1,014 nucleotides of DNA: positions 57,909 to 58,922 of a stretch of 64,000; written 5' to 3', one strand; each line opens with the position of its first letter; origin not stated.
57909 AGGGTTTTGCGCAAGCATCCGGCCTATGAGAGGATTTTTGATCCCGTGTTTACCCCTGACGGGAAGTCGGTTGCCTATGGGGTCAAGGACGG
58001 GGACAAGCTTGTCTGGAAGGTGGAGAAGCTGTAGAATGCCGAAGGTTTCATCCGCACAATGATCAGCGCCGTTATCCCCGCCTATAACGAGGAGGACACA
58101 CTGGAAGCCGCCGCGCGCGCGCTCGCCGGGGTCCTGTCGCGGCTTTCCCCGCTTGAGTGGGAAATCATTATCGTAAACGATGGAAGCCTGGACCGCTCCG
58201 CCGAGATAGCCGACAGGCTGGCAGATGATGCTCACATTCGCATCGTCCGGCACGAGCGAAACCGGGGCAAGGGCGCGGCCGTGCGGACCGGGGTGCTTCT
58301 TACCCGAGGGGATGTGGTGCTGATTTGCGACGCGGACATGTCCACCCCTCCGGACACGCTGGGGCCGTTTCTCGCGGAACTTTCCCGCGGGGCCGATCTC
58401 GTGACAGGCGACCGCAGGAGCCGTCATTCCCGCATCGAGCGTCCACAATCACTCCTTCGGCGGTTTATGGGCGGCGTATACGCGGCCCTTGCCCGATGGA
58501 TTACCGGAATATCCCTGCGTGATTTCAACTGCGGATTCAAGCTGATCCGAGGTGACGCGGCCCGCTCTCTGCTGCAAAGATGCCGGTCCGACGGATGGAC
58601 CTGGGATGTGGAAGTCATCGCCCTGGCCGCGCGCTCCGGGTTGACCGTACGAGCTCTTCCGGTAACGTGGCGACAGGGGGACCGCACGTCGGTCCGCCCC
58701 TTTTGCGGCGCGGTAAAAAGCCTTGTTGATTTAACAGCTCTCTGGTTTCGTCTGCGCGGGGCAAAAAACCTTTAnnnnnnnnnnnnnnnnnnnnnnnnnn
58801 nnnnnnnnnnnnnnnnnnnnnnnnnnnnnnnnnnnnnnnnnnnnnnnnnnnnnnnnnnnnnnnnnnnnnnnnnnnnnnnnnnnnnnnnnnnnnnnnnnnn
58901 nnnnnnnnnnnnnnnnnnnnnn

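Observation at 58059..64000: Glycosylation locus: Dpm1-like GT2 + two TMTC/DUF1736-like GT-C-TPR proteins + GT2 + further GT-C, adjacent to the cytochrome operon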

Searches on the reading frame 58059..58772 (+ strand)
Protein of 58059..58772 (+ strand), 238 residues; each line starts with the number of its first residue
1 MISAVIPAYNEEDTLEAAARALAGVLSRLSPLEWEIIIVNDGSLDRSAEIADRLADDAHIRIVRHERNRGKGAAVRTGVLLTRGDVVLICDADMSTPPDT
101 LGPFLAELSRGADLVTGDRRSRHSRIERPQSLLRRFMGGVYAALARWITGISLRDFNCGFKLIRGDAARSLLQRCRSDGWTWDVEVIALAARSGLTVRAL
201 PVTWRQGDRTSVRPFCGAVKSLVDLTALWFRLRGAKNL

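Call 4: search_protein_families(library=pfam, proteins=[window:58059-58772:+], max_evalue=0.01)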
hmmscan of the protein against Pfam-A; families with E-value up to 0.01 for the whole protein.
window:58059-58772:+ (238 aa): 5 families
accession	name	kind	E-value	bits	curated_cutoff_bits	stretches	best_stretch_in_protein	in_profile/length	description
PF00535.33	Glycos_transf_2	-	7.5e-32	111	23.3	1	3-134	1-130/168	Glycosyl transferase family 2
PF13641.12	Glyco_tranf_2_3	-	5.3e-07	30.3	27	1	2-125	3-129/230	Glycosyltransferase like family 2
PF13506.12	Glyco_transf_21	-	4e-05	23.6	21.7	1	77-156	24-99/174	Glycosyl transferase family 21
PF10111.15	Glyco_tranf_2_2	-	0.00014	21.9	27.3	1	4-102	2-100/276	Glycosyltransferase like family 2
PF13704.12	Glyco_tranf_2_4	-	0.0035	18.3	27.5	1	35-93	21-81/98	Glycosyl transferase family 2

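Call 9: search_protein_families(library=ncbifam, proteins=[window:58059-58772:+], max_evalue=0.01)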
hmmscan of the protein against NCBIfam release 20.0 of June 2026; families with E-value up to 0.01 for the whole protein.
window:58059-58772:+ (238 aa): 23 families
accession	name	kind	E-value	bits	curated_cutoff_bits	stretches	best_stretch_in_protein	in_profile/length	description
NF047588.1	GlcsyltransPgfSStrep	equivalog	1.3e-22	80.5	500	1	2-172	3-168/308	glycosyltransferase PgfS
NF007986.1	PRK10714.1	equivalog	1.6e-20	73.4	529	1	2-173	8-174/316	undecaprenyl-phosphate 4-deoxy-4-formamido-L-arabinose transferase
TIGR03937.1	PgaC_IcaA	equivalog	3.7e-17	62.4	422.3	1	1-122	46-166/407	poly-beta-1,6-N-acetyl-D-glucosamine synthase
NF041875.1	EPS_EpsD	equivalog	9e-16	58.2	370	1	2-115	1-111/325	exopolysaccharide biosynthesis glycosyltransferase EpsD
NF041391.1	DPhHxTase_Halo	equivalog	2.4e-15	56.1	375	1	8-218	3-198/213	dolichyl-phosphate hexose transferase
TIGR03965.1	mycofact_glyco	equivalog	2.1e-13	49.9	280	1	2-111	76-182/467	mycofactocin biosynthesis glycosyltransferase MftF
NF058614.1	PPMAGASynPpgS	equivalog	4.2e-13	49.2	370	1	5-203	5-195/226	polyprenyl-phospho-N-acetylgalactosaminyl synthase PpgS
TIGR04182.1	glyco_TIGR04182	equivalog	1.8e-12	47.3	325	1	3-217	3-206/293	S-layer glycoprotein N-glycosyltransferase AglJ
NF010496.0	PRK13915.1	equivalog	2.4e-12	46.5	262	1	2-100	33-133/307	glucosyl-3-phosphoglycerate synthase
NF007482.0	PRK10073.1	equivalog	3.4e-12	46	423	1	2-99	8-101/334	glycosyltransferase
TIGR04283.1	glyco_like_mftF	equivalog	2.5e-10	40.3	182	1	2-101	1-90/221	TIGR04283 family arsenosugar biosynthesis glycosyltransferase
NF047683.1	TeichurnBiosyTuaG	equivalog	6.9e-08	32.4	400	1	2-101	8-104/252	teichuronic acid biosynthesis protein TuaG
TIGR03469.1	HpnB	hypoth_equivalog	3.4e-07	29.6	379.25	1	2-108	46-160/386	hopene-associated glycosyltransferase HpnB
TIGR04242.1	nodulat_NodC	equivalog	1e-06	28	550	1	3-101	51-149/395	chitooligosaccharide synthase NodC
NF038302.1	EPS_HpsE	equivalog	4.9e-06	25.7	300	1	3-94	4-97/307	hormogonium polysaccharide biosynthesis glycosyltransferase HpsE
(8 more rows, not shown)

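Call 39: search_solved_structures(query=window:58059-58772:+, max_evalue=0.001)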
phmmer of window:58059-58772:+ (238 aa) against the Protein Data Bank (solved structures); distinct sequences matched with E-value up to 0.001: 30.
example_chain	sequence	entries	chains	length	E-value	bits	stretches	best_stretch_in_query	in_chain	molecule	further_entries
9bhc_C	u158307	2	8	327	1.9e-19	73.1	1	2-176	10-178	Undecaprenyl-phosphate 4-deoxy-4-formamido-L-arabinose transferase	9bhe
8vxh_A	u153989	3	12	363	2.5e-19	72.7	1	2-176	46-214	Undecaprenyl-phosphate 4-deoxy-4-formamido-L-arabinose transferase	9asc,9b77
5eke_A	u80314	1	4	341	9.6e-18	67.5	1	2-130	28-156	Uncharacterized glycosyltransferase sll0501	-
5ekp_C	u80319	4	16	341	9.7e-18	67.5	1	2-130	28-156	Uncharacterized glycosyltransferase sll0501 | Glycosyltransferase sll0501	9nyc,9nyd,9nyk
9nye_A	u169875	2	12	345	9.9e-18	67.5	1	2-130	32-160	Glycosyltransferase sll0501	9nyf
9hwj_A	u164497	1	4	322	1.8e-16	63.4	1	2-172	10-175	Undecaprenyl-phosphate 4-deoxy-4-formamido-L-arabinose transferase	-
5mlz_A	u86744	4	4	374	1.8e-16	63.4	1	2-129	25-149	Dolichol monophosphate mannose synthase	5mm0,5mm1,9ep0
2z87_A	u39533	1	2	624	3.3e-10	42.9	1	2-115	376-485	Chondroitin synthase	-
2z86_A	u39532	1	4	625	3.3e-10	42.9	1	2-115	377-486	Chondroitin synthase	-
3bcv_A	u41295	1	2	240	1.7e-07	34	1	2-97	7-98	Putative glycosyltransferase protein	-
5hea_A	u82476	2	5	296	6e-07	32.2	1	1-95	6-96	Putative glycosyltransferase (GalT1)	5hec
6p61_A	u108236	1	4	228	9.6e-07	31.6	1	2-99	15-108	Glycosyltransferase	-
8vh7_A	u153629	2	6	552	1.2e-06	31.2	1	2-93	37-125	Heparosan synthase B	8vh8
8viw_A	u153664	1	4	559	1.3e-06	31.2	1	2-93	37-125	Heparosan synthase B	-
4y6n_A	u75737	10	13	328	2.2e-05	27.1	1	2-116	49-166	Glucosyl-3-phosphoglycerate synthase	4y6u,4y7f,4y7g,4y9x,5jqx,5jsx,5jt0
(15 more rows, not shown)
